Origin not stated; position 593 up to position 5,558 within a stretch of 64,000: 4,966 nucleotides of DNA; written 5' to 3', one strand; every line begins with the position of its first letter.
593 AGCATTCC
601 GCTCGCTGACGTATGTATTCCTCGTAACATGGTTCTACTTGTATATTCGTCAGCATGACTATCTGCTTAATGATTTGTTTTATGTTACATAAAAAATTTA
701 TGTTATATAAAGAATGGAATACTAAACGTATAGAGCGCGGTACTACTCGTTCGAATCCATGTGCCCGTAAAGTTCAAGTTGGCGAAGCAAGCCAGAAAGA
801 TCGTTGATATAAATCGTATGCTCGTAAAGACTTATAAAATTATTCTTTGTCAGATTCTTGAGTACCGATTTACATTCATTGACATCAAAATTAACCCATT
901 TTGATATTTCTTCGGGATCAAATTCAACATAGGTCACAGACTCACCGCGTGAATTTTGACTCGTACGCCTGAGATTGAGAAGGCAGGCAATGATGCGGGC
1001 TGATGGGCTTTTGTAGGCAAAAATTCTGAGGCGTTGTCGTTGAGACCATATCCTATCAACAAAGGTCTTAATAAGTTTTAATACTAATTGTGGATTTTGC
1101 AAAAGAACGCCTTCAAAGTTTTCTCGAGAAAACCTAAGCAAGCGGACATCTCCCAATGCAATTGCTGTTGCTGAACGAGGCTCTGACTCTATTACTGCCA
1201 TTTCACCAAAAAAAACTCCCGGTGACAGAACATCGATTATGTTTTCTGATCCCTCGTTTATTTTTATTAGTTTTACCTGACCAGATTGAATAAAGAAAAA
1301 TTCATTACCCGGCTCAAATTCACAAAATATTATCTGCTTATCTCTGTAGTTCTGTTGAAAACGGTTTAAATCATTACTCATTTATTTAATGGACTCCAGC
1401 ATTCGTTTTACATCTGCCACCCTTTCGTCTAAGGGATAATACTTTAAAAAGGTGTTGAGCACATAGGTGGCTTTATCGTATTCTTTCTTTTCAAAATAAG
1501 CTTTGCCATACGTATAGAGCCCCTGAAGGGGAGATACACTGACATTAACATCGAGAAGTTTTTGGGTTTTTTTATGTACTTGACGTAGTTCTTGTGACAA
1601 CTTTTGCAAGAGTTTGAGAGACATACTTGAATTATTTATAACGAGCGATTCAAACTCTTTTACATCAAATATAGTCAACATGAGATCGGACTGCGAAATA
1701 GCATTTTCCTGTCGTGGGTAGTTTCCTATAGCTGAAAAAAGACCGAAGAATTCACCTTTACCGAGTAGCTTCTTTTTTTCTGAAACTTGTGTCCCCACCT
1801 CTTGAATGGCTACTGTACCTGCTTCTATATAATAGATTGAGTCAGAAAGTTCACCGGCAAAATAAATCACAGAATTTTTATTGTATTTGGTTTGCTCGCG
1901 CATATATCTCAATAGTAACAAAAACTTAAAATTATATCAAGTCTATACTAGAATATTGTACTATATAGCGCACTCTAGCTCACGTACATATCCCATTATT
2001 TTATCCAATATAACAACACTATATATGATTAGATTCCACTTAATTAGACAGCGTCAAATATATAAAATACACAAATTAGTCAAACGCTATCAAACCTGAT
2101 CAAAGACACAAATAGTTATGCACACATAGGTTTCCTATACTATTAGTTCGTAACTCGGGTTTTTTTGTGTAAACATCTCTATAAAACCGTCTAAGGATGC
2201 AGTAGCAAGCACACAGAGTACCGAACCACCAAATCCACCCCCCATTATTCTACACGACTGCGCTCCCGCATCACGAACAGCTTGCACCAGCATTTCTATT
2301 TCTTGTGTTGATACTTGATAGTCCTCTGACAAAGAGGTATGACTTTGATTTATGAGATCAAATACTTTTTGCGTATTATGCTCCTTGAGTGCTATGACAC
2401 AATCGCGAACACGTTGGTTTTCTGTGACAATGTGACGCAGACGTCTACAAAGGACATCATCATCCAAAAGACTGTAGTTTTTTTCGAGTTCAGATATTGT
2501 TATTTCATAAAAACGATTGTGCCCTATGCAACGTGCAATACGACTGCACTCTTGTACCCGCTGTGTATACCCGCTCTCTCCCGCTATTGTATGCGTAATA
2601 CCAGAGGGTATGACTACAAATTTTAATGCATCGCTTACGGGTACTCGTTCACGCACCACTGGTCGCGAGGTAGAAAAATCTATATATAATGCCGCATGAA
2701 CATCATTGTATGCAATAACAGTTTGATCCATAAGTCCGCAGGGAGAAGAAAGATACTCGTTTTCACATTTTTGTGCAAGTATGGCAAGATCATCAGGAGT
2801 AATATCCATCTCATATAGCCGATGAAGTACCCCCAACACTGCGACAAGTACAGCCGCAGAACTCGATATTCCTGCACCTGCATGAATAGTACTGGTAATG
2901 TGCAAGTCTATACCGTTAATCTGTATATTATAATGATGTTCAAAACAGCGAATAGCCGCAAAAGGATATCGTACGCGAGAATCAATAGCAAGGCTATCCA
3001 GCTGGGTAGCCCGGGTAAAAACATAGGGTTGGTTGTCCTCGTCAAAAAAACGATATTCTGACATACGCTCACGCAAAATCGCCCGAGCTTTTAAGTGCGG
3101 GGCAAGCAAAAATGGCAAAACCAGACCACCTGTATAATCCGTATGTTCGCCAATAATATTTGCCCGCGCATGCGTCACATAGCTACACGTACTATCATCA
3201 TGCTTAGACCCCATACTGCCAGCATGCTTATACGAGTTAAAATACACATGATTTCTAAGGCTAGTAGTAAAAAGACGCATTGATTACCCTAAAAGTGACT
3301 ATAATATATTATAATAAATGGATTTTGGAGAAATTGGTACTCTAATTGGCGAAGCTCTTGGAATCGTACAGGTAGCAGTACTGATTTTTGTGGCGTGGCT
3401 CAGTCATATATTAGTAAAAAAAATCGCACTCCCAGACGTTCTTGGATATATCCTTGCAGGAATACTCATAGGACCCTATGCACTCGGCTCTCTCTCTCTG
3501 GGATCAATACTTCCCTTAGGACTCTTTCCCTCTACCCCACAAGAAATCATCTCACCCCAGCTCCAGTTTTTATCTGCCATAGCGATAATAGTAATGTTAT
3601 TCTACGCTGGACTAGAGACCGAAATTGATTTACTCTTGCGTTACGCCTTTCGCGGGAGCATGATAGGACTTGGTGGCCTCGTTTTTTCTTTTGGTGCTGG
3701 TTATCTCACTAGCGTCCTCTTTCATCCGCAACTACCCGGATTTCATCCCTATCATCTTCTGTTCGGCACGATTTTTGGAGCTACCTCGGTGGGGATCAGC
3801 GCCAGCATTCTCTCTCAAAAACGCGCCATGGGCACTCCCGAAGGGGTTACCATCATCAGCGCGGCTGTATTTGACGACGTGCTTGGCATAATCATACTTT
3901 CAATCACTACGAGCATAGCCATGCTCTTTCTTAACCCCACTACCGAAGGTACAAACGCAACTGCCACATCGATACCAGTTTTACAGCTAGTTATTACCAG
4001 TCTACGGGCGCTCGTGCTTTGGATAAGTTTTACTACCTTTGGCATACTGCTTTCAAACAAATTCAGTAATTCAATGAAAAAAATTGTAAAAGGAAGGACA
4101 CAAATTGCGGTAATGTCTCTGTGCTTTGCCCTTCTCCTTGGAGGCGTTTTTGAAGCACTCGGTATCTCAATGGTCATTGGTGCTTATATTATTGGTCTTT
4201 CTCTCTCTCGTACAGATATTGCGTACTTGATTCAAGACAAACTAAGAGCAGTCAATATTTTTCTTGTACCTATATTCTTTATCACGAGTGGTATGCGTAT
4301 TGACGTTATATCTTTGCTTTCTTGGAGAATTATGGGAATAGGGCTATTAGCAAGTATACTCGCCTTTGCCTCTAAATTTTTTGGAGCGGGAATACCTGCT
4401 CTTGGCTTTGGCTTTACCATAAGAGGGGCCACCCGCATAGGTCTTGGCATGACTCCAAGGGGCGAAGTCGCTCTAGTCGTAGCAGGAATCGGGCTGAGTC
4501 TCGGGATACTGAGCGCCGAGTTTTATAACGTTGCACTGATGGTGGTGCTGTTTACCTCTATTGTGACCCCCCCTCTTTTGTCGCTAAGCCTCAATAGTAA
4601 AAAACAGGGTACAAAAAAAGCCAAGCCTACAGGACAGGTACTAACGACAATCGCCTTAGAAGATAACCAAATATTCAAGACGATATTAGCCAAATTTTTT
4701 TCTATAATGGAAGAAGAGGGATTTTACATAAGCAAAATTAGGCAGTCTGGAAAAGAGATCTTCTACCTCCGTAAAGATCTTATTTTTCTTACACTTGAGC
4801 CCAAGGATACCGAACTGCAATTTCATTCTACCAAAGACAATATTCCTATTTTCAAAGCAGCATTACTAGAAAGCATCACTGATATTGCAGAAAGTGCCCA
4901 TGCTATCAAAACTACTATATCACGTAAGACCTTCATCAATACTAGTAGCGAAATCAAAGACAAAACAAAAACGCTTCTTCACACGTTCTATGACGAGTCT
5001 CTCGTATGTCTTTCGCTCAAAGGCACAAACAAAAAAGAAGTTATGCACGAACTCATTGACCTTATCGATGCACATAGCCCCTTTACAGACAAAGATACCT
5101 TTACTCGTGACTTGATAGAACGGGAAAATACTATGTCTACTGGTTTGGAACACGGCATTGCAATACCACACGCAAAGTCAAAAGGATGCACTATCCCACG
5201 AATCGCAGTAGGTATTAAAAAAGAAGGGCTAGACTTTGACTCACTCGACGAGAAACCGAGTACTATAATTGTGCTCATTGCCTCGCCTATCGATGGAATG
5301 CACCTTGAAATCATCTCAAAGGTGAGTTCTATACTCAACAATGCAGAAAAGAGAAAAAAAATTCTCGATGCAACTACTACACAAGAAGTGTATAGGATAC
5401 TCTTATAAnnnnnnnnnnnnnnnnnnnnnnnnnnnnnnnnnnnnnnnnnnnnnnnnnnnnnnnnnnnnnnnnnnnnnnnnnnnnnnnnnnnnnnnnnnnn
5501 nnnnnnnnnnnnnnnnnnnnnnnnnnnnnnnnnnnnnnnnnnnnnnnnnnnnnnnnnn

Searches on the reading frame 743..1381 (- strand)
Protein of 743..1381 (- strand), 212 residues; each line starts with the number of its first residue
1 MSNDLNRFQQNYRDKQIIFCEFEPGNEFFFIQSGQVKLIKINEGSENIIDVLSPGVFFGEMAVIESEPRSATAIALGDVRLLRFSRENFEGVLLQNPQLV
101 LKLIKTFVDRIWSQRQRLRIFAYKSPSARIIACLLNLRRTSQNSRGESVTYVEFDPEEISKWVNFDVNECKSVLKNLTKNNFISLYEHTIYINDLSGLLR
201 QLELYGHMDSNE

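Call 36: search_protein_families(library=pfam, proteins=[window:743-1381:-], max_evalue=0.00001)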
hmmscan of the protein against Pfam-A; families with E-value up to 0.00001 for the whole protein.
window:743-1381:- (212 aa): 1 family
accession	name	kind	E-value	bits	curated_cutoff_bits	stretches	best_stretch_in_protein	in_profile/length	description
PF00027.35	cNMP_binding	-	1.4e-24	86.3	27.5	1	10-96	2-89/89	Cyclic nucleotide-binding domain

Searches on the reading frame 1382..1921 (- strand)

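Call 36: search_protein_families(library=pfam, proteins=[window:1382-1921:-], max_evalue=0.00001)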
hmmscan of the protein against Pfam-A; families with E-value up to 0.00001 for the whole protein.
window:1382-1921:- (179 aa): 1 family
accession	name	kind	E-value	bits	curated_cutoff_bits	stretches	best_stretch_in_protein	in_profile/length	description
PF00027.35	cNMP_binding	-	3.1e-12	46.7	27.5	1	11-95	2-87/89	Cyclic nucleotide-binding domain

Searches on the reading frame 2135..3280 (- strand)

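Call 36: search_protein_families(library=pfam, proteins=[window:2135-3280:-], max_evalue=0.00001)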
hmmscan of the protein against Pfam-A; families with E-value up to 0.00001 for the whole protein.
window:2135-3280:- (381 aa): 2 families
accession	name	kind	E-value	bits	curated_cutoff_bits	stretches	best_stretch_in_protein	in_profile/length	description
PF00288.32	GHMP_kinases_N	-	3.1e-20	72.6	22.3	1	105-191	2-85/87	GHMP kinases N terminal domain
PF10509.15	GalKase_gal_bdg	-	3.6e-08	33.3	23.1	1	34-59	14-39/49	Galactokinase galactose-binding signature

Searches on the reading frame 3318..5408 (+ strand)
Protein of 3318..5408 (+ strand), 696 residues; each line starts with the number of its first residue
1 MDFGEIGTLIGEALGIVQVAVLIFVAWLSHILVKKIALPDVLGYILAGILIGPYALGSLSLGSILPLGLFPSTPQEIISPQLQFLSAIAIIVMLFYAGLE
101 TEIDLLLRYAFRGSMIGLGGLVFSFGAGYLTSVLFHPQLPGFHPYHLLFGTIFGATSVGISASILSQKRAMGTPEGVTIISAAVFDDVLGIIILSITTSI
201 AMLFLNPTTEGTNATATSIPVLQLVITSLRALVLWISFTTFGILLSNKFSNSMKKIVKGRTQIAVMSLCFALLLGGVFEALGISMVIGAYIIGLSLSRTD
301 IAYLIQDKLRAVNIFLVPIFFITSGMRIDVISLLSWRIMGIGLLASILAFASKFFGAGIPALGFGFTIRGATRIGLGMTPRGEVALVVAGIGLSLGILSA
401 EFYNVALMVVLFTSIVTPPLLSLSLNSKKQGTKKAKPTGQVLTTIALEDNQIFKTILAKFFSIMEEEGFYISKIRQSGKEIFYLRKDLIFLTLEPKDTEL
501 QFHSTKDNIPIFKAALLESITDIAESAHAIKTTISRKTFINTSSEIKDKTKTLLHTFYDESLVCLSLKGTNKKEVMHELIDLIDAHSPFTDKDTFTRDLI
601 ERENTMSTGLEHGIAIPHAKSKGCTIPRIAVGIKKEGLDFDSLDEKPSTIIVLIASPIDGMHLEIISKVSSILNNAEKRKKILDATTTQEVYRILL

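Call 36: search_protein_families(library=pfam, proteins=[window:3318-5408:+], max_evalue=0.00001)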
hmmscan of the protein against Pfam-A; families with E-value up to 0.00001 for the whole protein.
window:3318-5408:+ (696 aa): 2 families
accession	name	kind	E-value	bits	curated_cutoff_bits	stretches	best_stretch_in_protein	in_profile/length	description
PF00999.27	Na_H_Exchanger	-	1e-49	169.8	26.2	1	23-421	4-369/375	Sodium/hydrogen exchanger, transmembrane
PF00359.27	PTS_EIIA_2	-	1.2e-32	113.3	27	1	558-695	3-141/144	Phosphoenolpyruvate-dependent sugar phosphotransferase system, EIIA 2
